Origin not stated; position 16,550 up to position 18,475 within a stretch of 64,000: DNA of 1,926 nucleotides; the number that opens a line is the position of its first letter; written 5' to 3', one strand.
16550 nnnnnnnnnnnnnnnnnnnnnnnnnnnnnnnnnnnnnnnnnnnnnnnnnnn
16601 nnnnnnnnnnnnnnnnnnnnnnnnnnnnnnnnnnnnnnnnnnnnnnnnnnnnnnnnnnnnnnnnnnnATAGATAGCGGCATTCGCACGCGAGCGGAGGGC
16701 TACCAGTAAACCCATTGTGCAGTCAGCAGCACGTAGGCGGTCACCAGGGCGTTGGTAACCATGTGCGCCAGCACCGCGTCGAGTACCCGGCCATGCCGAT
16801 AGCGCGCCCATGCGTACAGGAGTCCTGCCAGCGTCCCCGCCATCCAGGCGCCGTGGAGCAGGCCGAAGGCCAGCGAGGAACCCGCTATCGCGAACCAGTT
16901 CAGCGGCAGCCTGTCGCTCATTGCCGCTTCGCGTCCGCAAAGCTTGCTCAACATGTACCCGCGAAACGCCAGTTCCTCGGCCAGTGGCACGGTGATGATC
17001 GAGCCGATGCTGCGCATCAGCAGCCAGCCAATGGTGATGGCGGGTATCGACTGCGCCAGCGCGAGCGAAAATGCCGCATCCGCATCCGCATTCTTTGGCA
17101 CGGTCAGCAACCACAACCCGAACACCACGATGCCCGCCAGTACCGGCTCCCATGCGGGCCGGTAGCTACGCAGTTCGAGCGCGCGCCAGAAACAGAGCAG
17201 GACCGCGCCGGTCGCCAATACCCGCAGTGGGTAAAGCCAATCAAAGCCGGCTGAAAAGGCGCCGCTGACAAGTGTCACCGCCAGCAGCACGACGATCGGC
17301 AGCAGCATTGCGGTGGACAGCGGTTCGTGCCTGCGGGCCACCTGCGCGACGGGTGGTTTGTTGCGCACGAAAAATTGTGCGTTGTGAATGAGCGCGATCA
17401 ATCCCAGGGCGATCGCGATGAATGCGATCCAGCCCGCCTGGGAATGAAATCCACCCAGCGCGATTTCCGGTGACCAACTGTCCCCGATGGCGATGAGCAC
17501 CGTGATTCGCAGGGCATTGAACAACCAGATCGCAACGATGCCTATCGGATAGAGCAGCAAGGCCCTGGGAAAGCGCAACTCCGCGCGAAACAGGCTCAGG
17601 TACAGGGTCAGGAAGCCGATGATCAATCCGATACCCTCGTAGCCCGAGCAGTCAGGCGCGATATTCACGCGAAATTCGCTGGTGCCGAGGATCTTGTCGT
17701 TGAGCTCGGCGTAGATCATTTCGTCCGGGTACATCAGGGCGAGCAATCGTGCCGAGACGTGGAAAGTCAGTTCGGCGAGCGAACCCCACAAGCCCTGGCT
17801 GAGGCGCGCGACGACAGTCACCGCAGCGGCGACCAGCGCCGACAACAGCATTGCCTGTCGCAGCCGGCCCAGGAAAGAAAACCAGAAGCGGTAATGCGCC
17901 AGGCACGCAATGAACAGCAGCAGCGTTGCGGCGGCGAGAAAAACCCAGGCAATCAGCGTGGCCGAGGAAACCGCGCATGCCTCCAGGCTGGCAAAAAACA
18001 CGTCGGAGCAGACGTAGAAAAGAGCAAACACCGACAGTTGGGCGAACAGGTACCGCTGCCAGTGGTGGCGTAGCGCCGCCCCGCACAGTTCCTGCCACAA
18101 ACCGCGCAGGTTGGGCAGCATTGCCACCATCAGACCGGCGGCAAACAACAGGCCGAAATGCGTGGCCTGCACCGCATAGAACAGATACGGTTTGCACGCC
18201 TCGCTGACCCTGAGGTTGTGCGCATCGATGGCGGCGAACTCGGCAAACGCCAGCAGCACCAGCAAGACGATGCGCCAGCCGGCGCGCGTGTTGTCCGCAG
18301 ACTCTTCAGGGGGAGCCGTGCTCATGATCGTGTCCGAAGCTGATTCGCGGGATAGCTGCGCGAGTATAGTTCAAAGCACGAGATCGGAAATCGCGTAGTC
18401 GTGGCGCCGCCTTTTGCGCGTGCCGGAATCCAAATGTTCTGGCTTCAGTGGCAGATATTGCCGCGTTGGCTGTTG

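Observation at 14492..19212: VPEID-CTERM sorting system: exosortase E/CPBP protease fusion with a miniature Lys/Phe/Asp-rich cargo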

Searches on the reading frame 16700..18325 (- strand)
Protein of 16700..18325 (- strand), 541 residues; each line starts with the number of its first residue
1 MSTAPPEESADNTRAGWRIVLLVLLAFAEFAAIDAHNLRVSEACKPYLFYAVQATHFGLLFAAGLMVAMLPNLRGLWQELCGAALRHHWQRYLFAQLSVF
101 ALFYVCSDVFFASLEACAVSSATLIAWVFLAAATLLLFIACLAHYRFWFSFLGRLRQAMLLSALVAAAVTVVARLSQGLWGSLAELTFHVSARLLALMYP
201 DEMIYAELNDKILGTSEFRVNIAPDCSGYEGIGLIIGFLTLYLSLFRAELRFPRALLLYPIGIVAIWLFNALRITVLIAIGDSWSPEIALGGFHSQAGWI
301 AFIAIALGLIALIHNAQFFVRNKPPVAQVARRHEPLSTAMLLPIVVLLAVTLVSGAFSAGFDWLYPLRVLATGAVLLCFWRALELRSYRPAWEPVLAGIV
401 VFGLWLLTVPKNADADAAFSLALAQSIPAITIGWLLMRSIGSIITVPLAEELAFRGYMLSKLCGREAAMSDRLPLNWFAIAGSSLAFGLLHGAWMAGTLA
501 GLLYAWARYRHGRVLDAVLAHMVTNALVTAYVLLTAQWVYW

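Call 3: search_protein_families(library=ncbifam, proteins=[window:16700-18325:-], max_evalue=0.01)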
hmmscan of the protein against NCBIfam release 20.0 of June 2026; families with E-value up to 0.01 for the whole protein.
window:16700-18325:- (541 aa): 7 families
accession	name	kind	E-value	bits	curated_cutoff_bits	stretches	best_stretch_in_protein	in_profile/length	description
TIGR04162.1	exo_VPEID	exception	9.7e-72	242.6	150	1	20-538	10-513/516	exosortase E/protease, VPEID-CTERM system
TIGR03008.1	pepcterm_CAAX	equivalog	3e-30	105.7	81.05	1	335-541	7-222/222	CAAX prenyl protease-related protein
TIGR04178.1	exo_archaeo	signature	1.1e-16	60.9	23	1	220-314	1-92/97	exosortase/archaeosortase family protein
NF033192.3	CPBP_JDVT_MrtJ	equivalog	5.2e-08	33.5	75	1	443-528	5-95/98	JDVT-CTERM system glutamic-type intramembrane protease MrtJ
NF040914.1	Mrt_core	domain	7.7e-08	32.3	100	1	441-530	6-103/108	myxosortase family intramembrane protease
NF046081.1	exosort_XrtX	exception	1.9e-05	24.7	170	1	183-284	36-131/168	exosortase X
TIGR04152.1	exosort_VPLPA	exception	0.00081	18.6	400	1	176-322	108-248/486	VPLPA-CTERM-specific exosortase XrtD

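Call 4: search_protein_families(library=pfam, proteins=[window:16700-18325:-], max_evalue=0.01)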
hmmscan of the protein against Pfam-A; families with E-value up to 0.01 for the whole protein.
window:16700-18325:- (541 aa): 2 families
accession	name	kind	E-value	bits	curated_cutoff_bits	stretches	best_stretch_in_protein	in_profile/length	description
PF02517.21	Rce1-like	-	8.9e-16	58.4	22.4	1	434-527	3-93/93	Type II CAAX prenyl endopeptidase Rce1-like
PF09721.15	Exosortase_EpsH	-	6.1e-11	42.6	25.7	1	64-313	28-251/254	Transmembrane exosortase (Exosortase_EpsH)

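Call 7: find_homologous_proteins(query=window:16700-18325:-)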
Query window:16700-18325:- (541 aa): 3038 proteins with E <= 0.001 among 8000 candidates; the best 120 are listed.
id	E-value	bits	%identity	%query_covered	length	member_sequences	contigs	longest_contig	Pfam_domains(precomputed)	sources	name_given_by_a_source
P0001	0.0e+0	1099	93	100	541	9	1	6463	PF09721.16,PF02517.22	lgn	-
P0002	1.2e-281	953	81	100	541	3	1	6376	PF09721.16,PF02517.22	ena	-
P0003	3.7e-281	952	80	100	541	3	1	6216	PF09721.16,PF02517.22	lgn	-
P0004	3.2e-189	648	59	98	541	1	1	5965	PF09721.16,PF02517.22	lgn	-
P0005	2.4e-171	589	93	55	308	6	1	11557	PF09721.16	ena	-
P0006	4.4e-144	499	51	100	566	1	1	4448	PF09721.16,PF02517.22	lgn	-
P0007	2.9e-120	421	42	95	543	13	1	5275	PF09721.16,PF02517.22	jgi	-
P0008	6.6e-118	413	42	97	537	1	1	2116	PF09721.16,PF02517.22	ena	-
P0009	2.4e-115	404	43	99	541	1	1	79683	PF09721.16,PF02517.22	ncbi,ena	-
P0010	3.4e-115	404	42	98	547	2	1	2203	PF09721.16,PF02517.22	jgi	jgi:exosortase E/protease (VPEID-CTERM system)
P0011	6.2e-115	403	43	97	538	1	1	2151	PF09721.16,PF02517.22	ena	-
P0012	1.2e-114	402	45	94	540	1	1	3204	PF09721.16,PF02517.22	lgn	-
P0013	3.6e-114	401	42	97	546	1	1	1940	PF09721.16,PF02517.22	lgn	-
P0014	1.1e-113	399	45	87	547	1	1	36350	PF09721.16,PF02517.22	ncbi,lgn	ncbi:MAG: exosortase E/protease, VPEID-CTERM system [Pseudomonadota bacterium]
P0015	2.9e-112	394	44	81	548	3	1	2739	PF09721.16,PF02517.22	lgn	-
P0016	4.1e-112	394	44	81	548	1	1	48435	PF09721.16,PF02517.22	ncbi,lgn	-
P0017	4.8e-112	394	43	90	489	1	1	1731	PF09721.16,PF02517.22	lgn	-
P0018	8.5e-112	393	43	99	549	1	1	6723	PF09721.16,PF02517.22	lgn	-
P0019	1.3e-111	392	42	98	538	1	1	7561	PF09721.16,PF02517.22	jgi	-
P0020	2.1e-111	391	48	87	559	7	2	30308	PF09721.16,PF02517.22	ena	-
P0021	2.5e-111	391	44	89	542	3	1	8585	PF09721.16,PF02517.22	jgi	jgi:exosortase E/protease (VPEID-CTERM system)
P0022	3.2e-111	391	42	97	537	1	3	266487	PF09721.16,PF02517.22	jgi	jgi:exosortase E/protease (VPEID-CTERM system)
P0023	3.9e-111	391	46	91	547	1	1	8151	PF09721.16,PF02517.22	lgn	-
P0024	6.0e-111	390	43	88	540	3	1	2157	PF09721.16,PF02517.22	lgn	-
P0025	1.2e-110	389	42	94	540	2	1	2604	PF09721.16,PF02517.22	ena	-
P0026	2.6e-110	388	41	91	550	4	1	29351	PF09721.16,PF02517.22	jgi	-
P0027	3.3e-110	388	41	98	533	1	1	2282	PF09721.16,PF02517.22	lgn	-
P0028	4.5e-110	387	43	96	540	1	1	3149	PF09721.16,PF02517.22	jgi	jgi:exosortase E/protease (VPEID-CTERM system)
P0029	4.8e-110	387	39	94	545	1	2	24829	PF09721.16,PF02517.22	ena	-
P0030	9.0e-110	386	49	74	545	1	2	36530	PF09721.16,PF02517.22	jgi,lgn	-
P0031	1.0e-109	386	46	91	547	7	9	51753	PF09721.16,PF02517.22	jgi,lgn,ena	jgi:exosortase E/protease (VPEID-CTERM system)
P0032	2.5e-109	385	40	99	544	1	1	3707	PF09721.16,PF02517.22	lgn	-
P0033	3.2e-109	384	48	84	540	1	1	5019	PF09721.16,PF02517.22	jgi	-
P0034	3.7e-109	384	44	88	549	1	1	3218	PF09721.16,PF02517.22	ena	-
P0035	3.8e-109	384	41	96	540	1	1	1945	PF09721.16,PF02517.22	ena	-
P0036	4.4e-109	384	44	91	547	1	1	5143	PF09721.16,PF02517.22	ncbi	-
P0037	5.6e-109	383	41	94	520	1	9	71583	PF09721.16,PF02517.22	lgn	-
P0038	1.4e-108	382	45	90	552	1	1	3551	PF09721.16,PF02517.22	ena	-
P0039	2.2e-108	381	51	66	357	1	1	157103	PF09721.16,PF02517.22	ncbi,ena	-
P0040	5.8e-108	380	50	68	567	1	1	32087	PF09721.16,PF02517.22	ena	-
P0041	8.3e-108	380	41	97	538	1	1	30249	PF09721.16,PF02517.22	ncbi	-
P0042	8.8e-108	380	42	89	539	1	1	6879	PF09721.16,PF02517.22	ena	-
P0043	2.0e-107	378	43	88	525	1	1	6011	PF09721.16,PF02517.22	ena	-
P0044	4.6e-107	377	44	90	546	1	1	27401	PF09721.16,PF02517.22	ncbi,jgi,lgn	-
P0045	6.1e-107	377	41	99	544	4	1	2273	PF09721.16,PF02517.22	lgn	-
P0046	6.2e-107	377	43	91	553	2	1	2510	PF09721.16,PF02517.22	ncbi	-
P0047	1.5e-106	375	45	89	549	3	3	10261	PF09721.16,PF02517.22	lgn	-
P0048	1.9e-106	375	43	91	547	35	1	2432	PF09721.16,PF02517.22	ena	-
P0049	2.6e-106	375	45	85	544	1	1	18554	PF09721.16,PF02517.22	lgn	-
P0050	4.7e-106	374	44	88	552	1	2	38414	PF09721.16,PF02517.22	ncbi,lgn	-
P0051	5.6e-106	374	43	87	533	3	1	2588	PF09721.16,PF02517.22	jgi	jgi:exosortase E/protease (VPEID-CTERM system)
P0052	5.8e-106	373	43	89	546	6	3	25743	PF09721.16,PF02517.22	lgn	-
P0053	6.1e-106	373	43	89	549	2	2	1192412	PF09721.16,PF02517.22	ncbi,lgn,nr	ncbi:MAG: exosortase E/protease, VPEID-CTERM system [Cellvibrionaceae bacterium]|nr:exosortase E/pro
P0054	7.6e-106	373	43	84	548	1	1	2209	PF09721.16,PF02517.22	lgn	-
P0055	9.0e-106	373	43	91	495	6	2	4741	PF09721.16,PF02517.22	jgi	jgi:exosortase E/protease (VPEID-CTERM system)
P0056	1.4e-105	372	42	91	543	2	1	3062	PF02517.22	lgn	-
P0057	3.1e-105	371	41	92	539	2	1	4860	PF09721.16,PF02517.22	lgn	-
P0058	3.1e-105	371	45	89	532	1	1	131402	PF02517.22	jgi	jgi:exosortase E/protease (VPEID-CTERM system)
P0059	3.5e-105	371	43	90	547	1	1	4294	PF09721.16,PF02517.22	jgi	-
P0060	4.8e-105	370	40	97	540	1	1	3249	PF09721.16,PF02517.22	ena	-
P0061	5.0e-105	370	43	91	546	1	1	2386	PF09721.16,PF02517.22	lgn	-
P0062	7.2e-105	370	41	97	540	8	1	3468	PF09721.16,PF02517.22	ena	-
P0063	8.4e-105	370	44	90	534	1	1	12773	PF09721.16,PF02517.22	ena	-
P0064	1.1e-104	369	48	76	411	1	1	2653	PF09721.16,PF02517.22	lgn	-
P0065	1.2e-104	369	44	90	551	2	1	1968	PF09721.16,PF02517.22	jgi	-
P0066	2.0e-104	368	47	77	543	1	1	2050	PF09721.16,PF02517.22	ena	-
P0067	2.1e-104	368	41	88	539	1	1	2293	PF09721.16,PF02517.22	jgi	jgi:exosortase E/protease (VPEID-CTERM system)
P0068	3.1e-104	368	43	89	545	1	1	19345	PF09721.16,PF02517.22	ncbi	-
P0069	4.6e-104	367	42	91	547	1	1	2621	PF02517.22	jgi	jgi:exosortase E/protease (VPEID-CTERM system)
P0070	5.1e-104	367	41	94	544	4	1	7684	PF09721.16,PF02517.22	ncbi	-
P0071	5.1e-104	367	44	85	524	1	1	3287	PF09721.16,PF02517.22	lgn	-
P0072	7.8e-104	366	44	87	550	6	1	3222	PF09721.16,PF02517.22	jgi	jgi:exosortase E/protease (VPEID-CTERM system)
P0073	1.0e-103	366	43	81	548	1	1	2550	PF09721.16,PF02517.22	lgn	-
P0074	1.2e-103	366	43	87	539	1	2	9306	PF09721.16,PF02517.22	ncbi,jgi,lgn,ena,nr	ncbi:MAG: exosortase E/protease, VPEID-CTERM system [Gammaproteobacteria bacterium]|nr:exosortase E/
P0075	1.5e-103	366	41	98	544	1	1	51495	PF09721.16,PF02517.22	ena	-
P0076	1.8e-103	365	43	89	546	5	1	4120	PF09721.16,PF02517.22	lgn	-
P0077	1.8e-103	365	47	76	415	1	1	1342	PF09721.16,PF02517.22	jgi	jgi:exosortase E/protease (VPEID-CTERM system)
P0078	2.6e-103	365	41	97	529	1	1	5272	PF09721.16,PF02517.22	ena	-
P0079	3.6e-103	364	43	93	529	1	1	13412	PF09721.16,PF02517.22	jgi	jgi:exosortase E/protease (VPEID-CTERM system)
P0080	3.7e-103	364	51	73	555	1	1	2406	PF09721.16,PF02517.22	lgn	-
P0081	7.0e-103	363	42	87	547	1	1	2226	PF09721.16,PF02517.22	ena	-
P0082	8.3e-103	363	43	87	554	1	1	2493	PF09721.16,PF02517.22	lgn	-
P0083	9.1e-103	363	48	74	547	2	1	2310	PF09721.16,PF02517.22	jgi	-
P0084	9.4e-103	363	41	89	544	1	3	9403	PF09721.16,PF02517.22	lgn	-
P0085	1.2e-102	363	43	90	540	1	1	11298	PF09721.16,PF02517.22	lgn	-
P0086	2.4e-102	362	41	91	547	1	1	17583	PF02517.22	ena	-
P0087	2.7e-102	361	44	94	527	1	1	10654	PF09721.16,PF02517.22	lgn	-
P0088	3.1e-102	361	41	89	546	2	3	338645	PF09721.16,PF02517.22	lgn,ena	-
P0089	3.1e-102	361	43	84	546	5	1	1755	PF09721.16,PF02517.22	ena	-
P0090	3.5e-102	361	44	89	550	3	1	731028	PF09721.16,PF02517.22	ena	-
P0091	4.5e-102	361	41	91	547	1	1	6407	PF02517.22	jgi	jgi:exosortase E/protease (VPEID-CTERM system)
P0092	1.0e-101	359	42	91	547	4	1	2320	PF09721.16,PF02517.22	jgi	jgi:exosortase E/protease (VPEID-CTERM system)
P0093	1.2e-101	359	43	88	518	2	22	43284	PF09721.16,PF02517.22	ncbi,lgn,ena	-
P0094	1.4e-101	359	46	82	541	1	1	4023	PF09721.16,PF02517.22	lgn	-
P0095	1.8e-101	359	41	89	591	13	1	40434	PF09721.16,PF02517.22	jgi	-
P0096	2.1e-101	358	43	83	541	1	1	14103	PF09721.16,PF02517.22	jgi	-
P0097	2.2e-101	358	45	84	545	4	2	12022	PF09721.16,PF02517.22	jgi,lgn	jgi:exosortase E/protease (VPEID-CTERM system)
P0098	2.5e-101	358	43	90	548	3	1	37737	PF09721.16,PF02517.22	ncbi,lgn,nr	ncbi:MAG: exosortase E/protease, VPEID-CTERM system [Proteobacteria bacterium]|nr:exosortase E/prote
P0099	3.0e-101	358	47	77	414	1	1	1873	PF09721.16,PF02517.22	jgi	-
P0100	3.7e-101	358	42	89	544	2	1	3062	PF09721.16,PF02517.22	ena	-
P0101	4.1e-101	357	43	86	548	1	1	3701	PF09721.16,PF02517.22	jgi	jgi:exosortase E/protease (VPEID-CTERM system)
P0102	4.9e-101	357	43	82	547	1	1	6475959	PF09721.16,PF02517.22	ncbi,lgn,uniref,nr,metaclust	ncbi:exosortase E/protease, VPEID-CTERM system [Gynuella sunshinyii]|uniref:CAAX prenyl protease 2/L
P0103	5.4e-101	357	44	85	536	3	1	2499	PF09721.16,PF02517.22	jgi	jgi:exosortase E/protease (VPEID-CTERM system)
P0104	6.8e-101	357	39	88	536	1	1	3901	PF09721.16,PF02517.22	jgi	-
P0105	7.2e-101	357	41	89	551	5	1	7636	PF09721.16,PF02517.22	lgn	-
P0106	7.5e-101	357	38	93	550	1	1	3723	PF09721.16,PF02517.22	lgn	-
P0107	8.1e-101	357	40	90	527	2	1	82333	PF09721.16,PF02517.22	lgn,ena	-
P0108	8.3e-101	356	44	90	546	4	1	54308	PF09721.16,PF02517.22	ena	-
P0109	8.7e-101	356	42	89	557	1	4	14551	PF09721.16,PF02517.22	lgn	-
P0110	9.1e-101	356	46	72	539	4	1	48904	PF09721.16,PF02517.22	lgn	-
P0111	9.1e-101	356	44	82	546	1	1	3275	PF09721.16,PF02517.22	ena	-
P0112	9.5e-101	356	43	88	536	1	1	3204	PF09721.16,PF02517.22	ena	-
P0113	9.9e-101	356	41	89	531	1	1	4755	PF09721.16,PF02517.22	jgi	jgi:exosortase E/protease (VPEID-CTERM system)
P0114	1.0e-100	356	42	94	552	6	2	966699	PF09721.16,PF02517.22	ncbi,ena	-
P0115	1.6e-100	356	39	90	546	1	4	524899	PF09721.16,PF02517.22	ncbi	-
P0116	1.6e-100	356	42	89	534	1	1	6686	PF09721.16,PF02517.22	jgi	jgi:exosortase E/protease (VPEID-CTERM system)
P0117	2.3e-100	355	42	91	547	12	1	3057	PF09721.16,PF02517.22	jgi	jgi:exosortase E/protease (VPEID-CTERM system)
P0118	2.4e-100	355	43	89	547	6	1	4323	PF09721.16,PF02517.22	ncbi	ncbi:MAG TPA: exosortase E/protease, VPEID-CTERM system [Pseudomonadales bacterium]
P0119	2.7e-100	355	43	89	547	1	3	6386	PF09721.16,PF02517.22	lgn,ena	-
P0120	3.4e-100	354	41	90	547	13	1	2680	PF09721.16,PF02517.22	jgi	-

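Call 9: find_related_loci(query=A1, collection=genome_contigs, flank=6000)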
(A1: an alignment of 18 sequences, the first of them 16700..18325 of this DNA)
Query A1 (541 aa) in genome_contigs; peptide patterns used: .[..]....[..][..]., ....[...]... (x = any residue, [..] = any of these).
600 stretches matched a pattern (row limit reached: there are more); 575 encode a relative of the query (tblastn E <= 1e-3); the best 80 are kept; 80 distinct loci.
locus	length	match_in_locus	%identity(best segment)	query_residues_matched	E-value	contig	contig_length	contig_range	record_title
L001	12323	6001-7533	42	29-541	1e-123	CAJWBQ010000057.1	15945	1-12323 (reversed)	MAG TPA_asm: uncultured Cellvibrionales bacterium isolate SRR5469033_bin.40_MetaBAT_v2.12.1_MAG genome assembly, contig:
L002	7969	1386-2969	43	18-541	3e-122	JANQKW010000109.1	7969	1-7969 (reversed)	MAG: Porticoccaceae bacterium isolate PL25a_bin.29 k99_3263320, whole genome shotgun sequence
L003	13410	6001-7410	45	71-541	1e-116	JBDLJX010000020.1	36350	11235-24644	MAG: Pseudomonadota bacterium isolate MAG113 MAG113_20, whole genome shotgun sequence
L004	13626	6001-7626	42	17-541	1e-114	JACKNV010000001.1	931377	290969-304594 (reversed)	MAG: Pseudomonadales bacterium isolate HK-STAS-PROT-153 HK-STAS-PROT-153_1, whole genome shotgun sequence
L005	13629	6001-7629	40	3-541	7e-114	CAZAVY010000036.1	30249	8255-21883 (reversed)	MAG TPA_asm: uncultured Gammaproteobacteria bacterium isolate binchicken_co24_146 genome assembly, contig: NODE_415_leng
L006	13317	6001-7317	44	101-538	4e-113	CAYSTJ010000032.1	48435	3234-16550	MAG TPA_asm: uncultured Cellvibrionaceae bacterium isolate SRP220891_co3_13 genome assembly, contig: NODE_592_length_484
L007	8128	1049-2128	51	180-541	4e-113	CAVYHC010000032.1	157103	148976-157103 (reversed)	MAG: uncultured Gammaproteobacteria bacterium isolate MFD03551.bin.2.21 genome assembly, contig: contig_67161, whole gen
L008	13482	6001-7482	43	55-538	2e-112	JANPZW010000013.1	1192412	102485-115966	MAG: Cellvibrionaceae bacterium isolate 26_gen_w_cov.11 c550, whole genome shotgun sequence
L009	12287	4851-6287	43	59-538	4e-109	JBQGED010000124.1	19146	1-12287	MAG: Sphingobacterium griseoflavum isolate FBaNitRs1_23 FBaNitRs1_contig124, whole genome shotgun sequence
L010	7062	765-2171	43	71-541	7e-109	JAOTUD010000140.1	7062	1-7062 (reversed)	MAG: Gammaproteobacteria bacterium isolate 13_July_SF_Bin40 13_July_SF_Bin40_scaffold_4933_c1, whole genome shotgun sequ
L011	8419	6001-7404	44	71-541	6e-107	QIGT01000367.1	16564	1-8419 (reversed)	MAG: Gammaproteobacteria bacterium isolate SZUA-142 Ga0063293_10005140, whole genome shotgun sequence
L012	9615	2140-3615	41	47-541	9e-107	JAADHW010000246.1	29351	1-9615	MAG: Gammaproteobacteria bacterium isolate M_MetaBat.218 contig-127_9380, whole genome shotgun sequence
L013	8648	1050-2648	42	1-538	3e-105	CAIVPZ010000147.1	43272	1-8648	MAG: uncultured Acetobacteraceae bacterium isolate D14_bin-1024 genome assembly, contig: bin-1024:147/176, whole genome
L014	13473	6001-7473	41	55-538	1e-104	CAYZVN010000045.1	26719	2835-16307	MAG TPA_asm: uncultured Saccharophagus sp. isolate SRP220891_co3_99 genome assembly, contig: NODE_2016_length_26719_cov_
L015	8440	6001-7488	41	45-541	1e-104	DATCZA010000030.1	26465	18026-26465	MAG TPA_asm: Pseudomonadales bacterium isolate SMAG_U58 k141_835677, whole genome shotgun sequence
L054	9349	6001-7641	35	1-541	1e-89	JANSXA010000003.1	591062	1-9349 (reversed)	MAG: Pseudomonadaceae bacterium isolate bin.13 k141_505771_length_591062_cov_77.9860, whole genome shotgun sequence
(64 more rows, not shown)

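Call 11: find_encoding_contigs(protein=window:16700-18325:-, flank=10000, max_places=4)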
Protein window:16700-18325:- (541 aa): 24 contigs read that carry it; 4 places shown.
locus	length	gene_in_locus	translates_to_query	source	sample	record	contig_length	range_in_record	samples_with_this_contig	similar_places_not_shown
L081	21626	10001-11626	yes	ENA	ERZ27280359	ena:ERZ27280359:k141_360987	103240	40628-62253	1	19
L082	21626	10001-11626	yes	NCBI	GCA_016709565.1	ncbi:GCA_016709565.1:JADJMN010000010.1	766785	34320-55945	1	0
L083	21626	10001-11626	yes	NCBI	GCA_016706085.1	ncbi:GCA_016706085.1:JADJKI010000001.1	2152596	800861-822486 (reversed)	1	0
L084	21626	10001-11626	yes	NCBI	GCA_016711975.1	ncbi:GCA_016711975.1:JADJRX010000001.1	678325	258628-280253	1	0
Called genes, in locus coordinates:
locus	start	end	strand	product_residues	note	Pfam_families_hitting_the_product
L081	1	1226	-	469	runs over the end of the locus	PF02874:ATP-synt_ab_N (weak), PF00006:ATP-synt_ab, PF22919:ATP-synt_VA_C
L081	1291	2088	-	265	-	PF11716:MDMPI_N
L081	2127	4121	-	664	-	PF00289:Biotin_carb_N, PF02222:ATP-grasp (weak), PF02786:CPSase_L_D2, PF07478:Dala_Dala_lig_C, PF02785:Biotin_carb_C, PF00364:Biotin_lipoyl, PF25973:BSH_CzcB (faint)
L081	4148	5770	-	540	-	PF01039:Carboxyl_trans, PF03255:ACCA (faint)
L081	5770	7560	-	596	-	PF07287:AtuA, PF23544:AtuA_ferredoxin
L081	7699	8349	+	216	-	PF00440:TetR_N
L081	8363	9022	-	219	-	-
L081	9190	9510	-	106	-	PF27847:VPEID-CTERM (weak)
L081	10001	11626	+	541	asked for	PF09721:Exosortase_EpsH, PF02517:Rce1-like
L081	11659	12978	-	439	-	PF21088:MS_channel_1st (weak), PF00924:MS_channel_2nd, PF21082:MS_channel_3rd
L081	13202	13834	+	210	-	-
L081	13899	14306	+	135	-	PF04273:BLH_phosphatase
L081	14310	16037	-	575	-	PF01019:G_glu_transpept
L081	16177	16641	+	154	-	PF00210:Ferritin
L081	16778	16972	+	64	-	PF04324:Fer2_BFD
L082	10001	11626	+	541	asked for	PF09721:Exosortase_EpsH, PF02517:Rce1-like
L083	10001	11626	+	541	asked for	PF09721:Exosortase_EpsH, PF02517:Rce1-like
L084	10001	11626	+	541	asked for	PF09721:Exosortase_EpsH, PF02517:Rce1-like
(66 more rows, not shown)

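Call 12: find_encoding_contigs(protein=P0001, flank=6000, max_places=3)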
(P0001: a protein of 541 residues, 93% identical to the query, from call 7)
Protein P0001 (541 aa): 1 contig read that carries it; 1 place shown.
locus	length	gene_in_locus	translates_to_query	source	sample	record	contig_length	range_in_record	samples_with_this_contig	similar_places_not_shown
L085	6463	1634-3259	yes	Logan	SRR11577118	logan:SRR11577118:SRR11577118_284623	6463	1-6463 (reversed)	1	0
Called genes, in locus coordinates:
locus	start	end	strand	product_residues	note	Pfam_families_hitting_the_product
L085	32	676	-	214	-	-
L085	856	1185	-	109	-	PF27847:VPEID-CTERM (weak)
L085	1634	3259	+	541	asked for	PF09721:Exosortase_EpsH, PF02517:Rce1-like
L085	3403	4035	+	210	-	-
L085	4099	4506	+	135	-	PF04273:BLH_phosphatase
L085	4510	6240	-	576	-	PF01019:G_glu_transpept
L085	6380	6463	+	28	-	?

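Call 13: find_encoding_contigs(protein=P0002, flank=6000, max_places=3)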
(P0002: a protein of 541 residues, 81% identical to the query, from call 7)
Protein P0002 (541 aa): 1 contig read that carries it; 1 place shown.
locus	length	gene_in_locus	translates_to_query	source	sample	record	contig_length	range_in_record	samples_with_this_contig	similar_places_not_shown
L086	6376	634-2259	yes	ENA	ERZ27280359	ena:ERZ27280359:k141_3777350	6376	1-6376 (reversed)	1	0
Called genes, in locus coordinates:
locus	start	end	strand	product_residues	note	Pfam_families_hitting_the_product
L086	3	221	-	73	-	?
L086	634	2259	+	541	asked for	PF09721:Exosortase_EpsH, PF02517:Rce1-like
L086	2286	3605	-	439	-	PF21088:MS_channel_1st (weak), PF00924:MS_channel_2nd, PF21082:MS_channel_3rd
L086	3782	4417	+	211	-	PF07589:PEP_exosort_dom (weak)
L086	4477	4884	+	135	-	PF04273:BLH_phosphatase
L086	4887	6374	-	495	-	?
